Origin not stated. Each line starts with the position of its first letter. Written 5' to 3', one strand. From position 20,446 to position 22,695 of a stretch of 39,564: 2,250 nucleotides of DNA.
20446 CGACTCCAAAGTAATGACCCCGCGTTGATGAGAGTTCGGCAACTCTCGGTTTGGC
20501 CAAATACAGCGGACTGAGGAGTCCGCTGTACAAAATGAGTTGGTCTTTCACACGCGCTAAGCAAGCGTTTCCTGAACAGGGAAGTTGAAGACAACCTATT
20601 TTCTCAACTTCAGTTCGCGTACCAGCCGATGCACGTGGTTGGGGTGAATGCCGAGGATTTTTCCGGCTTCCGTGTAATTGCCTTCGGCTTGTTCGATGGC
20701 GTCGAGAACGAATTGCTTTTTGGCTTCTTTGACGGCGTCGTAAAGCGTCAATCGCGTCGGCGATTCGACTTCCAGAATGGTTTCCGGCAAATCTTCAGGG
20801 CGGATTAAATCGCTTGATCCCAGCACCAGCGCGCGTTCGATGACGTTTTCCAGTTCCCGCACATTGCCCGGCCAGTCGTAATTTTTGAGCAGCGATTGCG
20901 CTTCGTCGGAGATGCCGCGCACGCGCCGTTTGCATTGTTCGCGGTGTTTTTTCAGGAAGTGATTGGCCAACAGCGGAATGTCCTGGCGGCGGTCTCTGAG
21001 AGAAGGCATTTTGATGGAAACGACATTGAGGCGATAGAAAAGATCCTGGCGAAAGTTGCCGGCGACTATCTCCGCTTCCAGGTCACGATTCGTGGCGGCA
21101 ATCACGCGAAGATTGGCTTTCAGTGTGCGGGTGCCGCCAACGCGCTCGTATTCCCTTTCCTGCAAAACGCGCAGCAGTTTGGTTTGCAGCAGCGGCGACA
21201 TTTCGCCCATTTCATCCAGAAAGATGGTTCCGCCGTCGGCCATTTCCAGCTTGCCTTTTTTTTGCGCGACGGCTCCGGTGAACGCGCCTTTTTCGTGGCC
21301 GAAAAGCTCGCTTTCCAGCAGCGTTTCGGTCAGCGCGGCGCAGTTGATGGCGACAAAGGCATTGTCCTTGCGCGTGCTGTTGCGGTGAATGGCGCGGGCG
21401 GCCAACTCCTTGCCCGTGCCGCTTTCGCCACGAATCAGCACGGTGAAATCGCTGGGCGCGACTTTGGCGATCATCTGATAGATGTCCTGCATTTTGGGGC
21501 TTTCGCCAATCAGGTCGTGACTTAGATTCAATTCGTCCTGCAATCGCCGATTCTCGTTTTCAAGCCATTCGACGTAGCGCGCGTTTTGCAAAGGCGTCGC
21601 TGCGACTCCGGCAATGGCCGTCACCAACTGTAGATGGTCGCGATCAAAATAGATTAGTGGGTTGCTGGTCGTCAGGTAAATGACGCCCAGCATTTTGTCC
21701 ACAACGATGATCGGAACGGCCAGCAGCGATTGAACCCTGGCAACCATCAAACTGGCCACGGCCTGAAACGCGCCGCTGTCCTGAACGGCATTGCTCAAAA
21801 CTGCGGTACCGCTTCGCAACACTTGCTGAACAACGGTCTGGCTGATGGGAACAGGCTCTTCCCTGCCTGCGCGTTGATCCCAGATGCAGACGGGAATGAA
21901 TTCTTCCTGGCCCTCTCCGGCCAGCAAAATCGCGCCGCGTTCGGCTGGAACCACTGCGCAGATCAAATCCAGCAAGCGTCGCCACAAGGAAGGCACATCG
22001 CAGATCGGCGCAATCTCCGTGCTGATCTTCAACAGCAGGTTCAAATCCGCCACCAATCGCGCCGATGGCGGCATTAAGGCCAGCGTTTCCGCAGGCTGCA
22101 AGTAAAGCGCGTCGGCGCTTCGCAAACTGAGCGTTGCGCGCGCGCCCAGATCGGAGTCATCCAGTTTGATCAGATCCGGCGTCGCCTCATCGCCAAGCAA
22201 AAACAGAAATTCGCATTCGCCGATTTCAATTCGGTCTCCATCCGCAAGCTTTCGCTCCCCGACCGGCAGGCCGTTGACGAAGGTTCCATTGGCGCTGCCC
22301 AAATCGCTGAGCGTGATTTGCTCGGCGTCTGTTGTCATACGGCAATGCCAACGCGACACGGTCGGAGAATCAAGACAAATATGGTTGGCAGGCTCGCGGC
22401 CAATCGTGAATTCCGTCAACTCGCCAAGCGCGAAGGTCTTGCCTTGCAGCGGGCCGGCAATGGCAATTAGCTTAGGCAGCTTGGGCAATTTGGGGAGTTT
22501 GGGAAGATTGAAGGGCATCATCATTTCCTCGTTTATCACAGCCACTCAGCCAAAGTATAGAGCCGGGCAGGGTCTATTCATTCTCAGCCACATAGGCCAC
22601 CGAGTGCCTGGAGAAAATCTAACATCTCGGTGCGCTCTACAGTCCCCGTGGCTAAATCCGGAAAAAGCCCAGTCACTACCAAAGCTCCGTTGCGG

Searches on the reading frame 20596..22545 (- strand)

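Call 30: search_protein_families(library=pfam, proteins=[window:20596-22545:-], max_evalue=0.001)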
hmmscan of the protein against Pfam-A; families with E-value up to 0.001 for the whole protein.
window:20596-22545:- (649 aa): 12 families
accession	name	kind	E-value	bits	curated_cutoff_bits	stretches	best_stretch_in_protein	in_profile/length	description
PF00158.32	Sigma54_activat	-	3.7e-73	245.2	20.2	1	345-511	1-167/168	Sigma-54 interaction domain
PF25601.1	AAA_lid_14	-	6e-30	103.4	27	1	517-595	1-79/87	AAA+ ATPase lid domain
PF14532.12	Sigma54_activ_2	-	9.5e-23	81.4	25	1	346-516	1-138/138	Sigma-54 interaction domain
PF00498.31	FHA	-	6.9e-19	68.5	20.7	1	47-109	2-67/67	FHA domain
PF16697.10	Yop-YscD_cpl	-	1.6e-15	57.6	33.2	1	29-115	3-90/94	Inner membrane component of T3SS, cytoplasmic domain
PF13492.12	GAF_3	-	6.4e-14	52.9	27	1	187-321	5-129/129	GAF domain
PF01590.32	GAF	-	1.9e-11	45.1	22.4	1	186-316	4-130/133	GAF domain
PF13185.12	GAF_2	-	9.6e-11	42.5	28.6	1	185-316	5-132/136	GAF domain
PF07728.20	AAA_5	-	3.2e-07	30.9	22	1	369-487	2-123/139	AAA domain (dynein-related subfamily)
PF00004.35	AAA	-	7.5e-06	26.9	21.2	1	369-487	1-110/131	ATPase family associated with various cellular activities (AAA)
PF07724.20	AAA_2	-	0.00011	22.8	27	1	368-493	5-131/166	AAA domain (Cdc48 subfamily)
PF00493.29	MCM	-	0.00018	21.1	23.3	1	365-487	56-173/224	MCM P-loop domain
